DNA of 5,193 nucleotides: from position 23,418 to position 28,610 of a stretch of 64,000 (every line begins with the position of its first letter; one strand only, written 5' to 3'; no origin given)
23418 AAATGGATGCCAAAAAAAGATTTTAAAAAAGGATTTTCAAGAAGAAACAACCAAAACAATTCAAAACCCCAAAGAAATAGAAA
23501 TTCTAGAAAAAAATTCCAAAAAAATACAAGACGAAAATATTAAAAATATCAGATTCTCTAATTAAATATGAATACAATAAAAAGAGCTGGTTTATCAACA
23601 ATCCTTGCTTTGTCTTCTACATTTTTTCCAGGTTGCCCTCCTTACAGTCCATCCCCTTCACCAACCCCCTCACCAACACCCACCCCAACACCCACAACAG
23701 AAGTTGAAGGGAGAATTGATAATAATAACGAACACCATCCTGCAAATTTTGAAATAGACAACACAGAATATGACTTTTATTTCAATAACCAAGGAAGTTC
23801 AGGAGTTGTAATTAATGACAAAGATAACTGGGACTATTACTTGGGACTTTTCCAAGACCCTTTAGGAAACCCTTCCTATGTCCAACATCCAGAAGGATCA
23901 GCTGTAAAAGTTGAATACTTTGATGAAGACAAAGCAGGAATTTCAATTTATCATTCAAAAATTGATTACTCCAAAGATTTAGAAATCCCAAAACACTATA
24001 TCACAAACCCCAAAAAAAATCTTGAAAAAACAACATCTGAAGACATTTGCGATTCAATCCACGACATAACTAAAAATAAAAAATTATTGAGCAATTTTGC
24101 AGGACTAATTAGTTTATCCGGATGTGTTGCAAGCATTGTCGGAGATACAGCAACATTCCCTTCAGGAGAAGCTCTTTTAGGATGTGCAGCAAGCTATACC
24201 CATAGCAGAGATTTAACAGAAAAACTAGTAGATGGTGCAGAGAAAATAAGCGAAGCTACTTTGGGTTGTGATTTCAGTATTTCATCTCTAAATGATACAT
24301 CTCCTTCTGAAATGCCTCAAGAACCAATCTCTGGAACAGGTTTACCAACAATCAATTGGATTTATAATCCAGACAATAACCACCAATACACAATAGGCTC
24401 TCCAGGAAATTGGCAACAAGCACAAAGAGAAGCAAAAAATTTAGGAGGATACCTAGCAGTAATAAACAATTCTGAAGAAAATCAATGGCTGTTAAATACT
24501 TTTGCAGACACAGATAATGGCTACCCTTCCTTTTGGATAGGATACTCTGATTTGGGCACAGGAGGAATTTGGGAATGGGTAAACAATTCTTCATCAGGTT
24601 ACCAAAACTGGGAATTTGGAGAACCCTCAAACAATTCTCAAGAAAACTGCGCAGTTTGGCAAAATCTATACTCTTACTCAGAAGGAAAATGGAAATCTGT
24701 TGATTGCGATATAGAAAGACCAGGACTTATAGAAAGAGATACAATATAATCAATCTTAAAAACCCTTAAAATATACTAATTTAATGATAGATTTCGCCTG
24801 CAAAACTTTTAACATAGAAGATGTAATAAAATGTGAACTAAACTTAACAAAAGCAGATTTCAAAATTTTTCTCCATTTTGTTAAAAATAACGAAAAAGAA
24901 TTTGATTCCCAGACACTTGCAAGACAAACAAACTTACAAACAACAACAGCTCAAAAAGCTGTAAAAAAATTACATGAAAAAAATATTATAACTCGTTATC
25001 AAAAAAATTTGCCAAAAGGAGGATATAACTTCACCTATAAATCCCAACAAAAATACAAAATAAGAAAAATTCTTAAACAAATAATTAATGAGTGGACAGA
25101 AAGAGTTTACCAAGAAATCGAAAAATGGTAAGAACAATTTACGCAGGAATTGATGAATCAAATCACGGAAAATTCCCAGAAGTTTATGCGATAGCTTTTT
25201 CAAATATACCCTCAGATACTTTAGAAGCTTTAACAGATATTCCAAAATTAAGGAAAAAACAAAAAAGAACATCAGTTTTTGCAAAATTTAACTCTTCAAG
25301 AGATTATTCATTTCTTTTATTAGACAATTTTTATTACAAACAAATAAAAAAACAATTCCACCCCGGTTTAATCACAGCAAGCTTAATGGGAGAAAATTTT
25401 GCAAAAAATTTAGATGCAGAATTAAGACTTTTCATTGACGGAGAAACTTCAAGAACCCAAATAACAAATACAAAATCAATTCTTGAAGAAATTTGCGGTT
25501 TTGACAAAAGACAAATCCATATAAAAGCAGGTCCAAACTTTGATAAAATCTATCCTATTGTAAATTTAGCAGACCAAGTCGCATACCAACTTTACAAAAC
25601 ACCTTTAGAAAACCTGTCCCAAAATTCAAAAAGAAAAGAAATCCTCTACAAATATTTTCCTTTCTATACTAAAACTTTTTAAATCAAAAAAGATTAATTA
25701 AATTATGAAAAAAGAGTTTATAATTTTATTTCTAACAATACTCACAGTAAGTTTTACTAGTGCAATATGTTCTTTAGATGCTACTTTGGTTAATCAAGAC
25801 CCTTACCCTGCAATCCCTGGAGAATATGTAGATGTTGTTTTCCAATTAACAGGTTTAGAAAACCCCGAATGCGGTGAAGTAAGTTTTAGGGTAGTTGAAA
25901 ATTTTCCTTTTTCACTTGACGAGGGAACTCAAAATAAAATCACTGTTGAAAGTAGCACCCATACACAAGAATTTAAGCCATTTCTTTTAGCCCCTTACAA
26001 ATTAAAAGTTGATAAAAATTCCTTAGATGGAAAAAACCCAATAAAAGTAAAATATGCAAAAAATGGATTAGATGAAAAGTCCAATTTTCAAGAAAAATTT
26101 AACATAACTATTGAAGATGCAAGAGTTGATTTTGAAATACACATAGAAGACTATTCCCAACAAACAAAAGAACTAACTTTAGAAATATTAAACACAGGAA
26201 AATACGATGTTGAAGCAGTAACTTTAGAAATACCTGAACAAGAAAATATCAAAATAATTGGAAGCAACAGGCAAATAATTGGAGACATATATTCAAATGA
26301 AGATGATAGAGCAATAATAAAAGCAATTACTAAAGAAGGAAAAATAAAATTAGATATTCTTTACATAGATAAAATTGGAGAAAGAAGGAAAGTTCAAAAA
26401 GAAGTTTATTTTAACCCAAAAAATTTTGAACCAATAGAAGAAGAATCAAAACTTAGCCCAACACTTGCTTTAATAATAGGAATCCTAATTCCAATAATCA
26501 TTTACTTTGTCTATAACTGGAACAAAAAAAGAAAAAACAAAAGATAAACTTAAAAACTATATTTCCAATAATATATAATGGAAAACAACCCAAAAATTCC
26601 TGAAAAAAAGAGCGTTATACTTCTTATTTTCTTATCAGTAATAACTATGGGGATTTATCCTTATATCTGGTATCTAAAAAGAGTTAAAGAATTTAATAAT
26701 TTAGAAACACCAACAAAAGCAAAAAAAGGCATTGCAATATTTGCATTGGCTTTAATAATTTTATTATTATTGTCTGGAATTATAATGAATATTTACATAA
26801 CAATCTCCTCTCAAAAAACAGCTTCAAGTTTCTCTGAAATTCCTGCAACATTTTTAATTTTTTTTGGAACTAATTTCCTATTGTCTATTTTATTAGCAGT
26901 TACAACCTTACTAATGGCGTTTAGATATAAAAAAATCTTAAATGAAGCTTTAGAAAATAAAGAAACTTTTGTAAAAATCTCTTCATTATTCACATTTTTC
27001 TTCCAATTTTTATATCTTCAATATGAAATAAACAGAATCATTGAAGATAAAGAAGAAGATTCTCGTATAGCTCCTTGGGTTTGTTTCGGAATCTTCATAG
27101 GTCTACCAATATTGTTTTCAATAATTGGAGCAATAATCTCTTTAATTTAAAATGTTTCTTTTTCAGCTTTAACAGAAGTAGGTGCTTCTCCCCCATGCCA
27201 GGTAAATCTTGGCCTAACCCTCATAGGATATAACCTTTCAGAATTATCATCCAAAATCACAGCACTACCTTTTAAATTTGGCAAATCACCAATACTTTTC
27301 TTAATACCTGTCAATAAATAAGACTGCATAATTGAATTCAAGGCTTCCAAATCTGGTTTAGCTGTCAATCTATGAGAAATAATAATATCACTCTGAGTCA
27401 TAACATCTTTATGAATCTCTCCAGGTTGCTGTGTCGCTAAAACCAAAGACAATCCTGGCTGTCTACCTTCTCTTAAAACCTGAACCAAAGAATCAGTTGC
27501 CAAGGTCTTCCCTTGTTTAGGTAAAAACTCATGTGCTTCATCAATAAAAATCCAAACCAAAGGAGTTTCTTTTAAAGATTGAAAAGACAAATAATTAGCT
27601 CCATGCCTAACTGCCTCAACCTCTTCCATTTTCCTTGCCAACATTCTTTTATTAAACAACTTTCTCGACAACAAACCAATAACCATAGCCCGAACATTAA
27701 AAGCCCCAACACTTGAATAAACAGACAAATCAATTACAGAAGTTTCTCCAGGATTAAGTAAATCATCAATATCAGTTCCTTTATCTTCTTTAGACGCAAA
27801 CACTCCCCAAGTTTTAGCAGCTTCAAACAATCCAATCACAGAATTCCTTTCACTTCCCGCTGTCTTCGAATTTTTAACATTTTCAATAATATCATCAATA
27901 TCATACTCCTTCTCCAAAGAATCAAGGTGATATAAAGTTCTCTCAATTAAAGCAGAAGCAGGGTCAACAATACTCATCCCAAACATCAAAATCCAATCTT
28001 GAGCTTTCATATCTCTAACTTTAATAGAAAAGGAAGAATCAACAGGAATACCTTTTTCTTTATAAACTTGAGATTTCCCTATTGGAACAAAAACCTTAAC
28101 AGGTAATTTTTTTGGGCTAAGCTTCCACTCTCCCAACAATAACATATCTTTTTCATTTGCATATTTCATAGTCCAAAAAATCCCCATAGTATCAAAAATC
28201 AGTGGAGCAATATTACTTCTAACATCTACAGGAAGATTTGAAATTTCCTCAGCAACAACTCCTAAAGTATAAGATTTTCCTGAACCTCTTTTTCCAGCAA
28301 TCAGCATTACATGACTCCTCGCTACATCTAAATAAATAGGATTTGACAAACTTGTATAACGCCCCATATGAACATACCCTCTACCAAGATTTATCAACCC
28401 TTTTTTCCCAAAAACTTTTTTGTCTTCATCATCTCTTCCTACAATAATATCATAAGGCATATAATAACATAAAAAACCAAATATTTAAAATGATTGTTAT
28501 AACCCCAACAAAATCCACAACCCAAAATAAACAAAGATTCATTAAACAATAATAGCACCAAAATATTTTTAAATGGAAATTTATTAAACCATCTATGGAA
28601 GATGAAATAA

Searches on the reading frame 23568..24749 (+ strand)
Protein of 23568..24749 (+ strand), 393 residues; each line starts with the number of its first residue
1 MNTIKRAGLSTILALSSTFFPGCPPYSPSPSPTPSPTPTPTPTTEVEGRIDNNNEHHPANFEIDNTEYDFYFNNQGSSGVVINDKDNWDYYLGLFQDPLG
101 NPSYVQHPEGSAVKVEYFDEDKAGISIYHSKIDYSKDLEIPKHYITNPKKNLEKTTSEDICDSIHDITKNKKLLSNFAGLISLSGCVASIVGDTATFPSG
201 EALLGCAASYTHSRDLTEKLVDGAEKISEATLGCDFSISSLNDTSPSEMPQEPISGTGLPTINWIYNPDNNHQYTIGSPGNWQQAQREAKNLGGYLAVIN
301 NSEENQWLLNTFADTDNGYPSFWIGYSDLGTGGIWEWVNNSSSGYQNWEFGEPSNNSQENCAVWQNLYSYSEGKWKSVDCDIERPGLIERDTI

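Call 24: search_protein_families(library=pfam, proteins=[window:23568-24749:+], max_evalue=0.01)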
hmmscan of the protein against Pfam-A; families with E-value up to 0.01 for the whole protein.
window:23568-24749:+ (393 aa): 1 family
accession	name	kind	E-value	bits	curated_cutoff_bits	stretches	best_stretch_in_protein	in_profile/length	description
PF00059.27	Lectin_C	-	1e-16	62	22.6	1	281-385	4-102/107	Lectin C-type domain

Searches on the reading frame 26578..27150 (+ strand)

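Call 24: search_protein_families(library=pfam, proteins=[window:26578-27150:+], max_evalue=0.01)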
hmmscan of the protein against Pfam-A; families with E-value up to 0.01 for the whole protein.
window:26578-27150:+ (190 aa): 2 families
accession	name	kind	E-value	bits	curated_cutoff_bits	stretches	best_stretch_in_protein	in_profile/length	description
PF14018.11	DUF4234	-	8.1e-11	42.3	25.3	1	12-81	2-64/70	Domain of unknown function (DUF4234)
PF13687.11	DUF4153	-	9.5e-05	22.1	27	1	14-70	132-191/373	Domain of unknown function (DUF4153)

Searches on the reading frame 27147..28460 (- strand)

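Call 85: search_protein_families(library=pfam, proteins=[window:27147-28460:-], max_evalue=0.0001)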
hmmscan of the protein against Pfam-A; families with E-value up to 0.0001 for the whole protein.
window:27147-28460:- (437 aa): 4 families
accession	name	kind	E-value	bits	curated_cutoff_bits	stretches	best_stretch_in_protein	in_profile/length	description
PF01935.23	DUF87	-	3.2e-11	44.2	23.2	1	31-250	2-206/220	Helicase HerA, central domain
PF05872.18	HerA_C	-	1.8e-08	34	22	0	298-367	255-323/502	Helicase HerA-like C-terminal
PF00004.35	AAA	-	2.6e-05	25.1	21.2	0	294-361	51-127/131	ATPase family associated with various cellular activities (AAA)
PF05707.18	Zot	-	3.2e-05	23.9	20.3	0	304-359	85-141/197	Zonular occludens toxin (Zot)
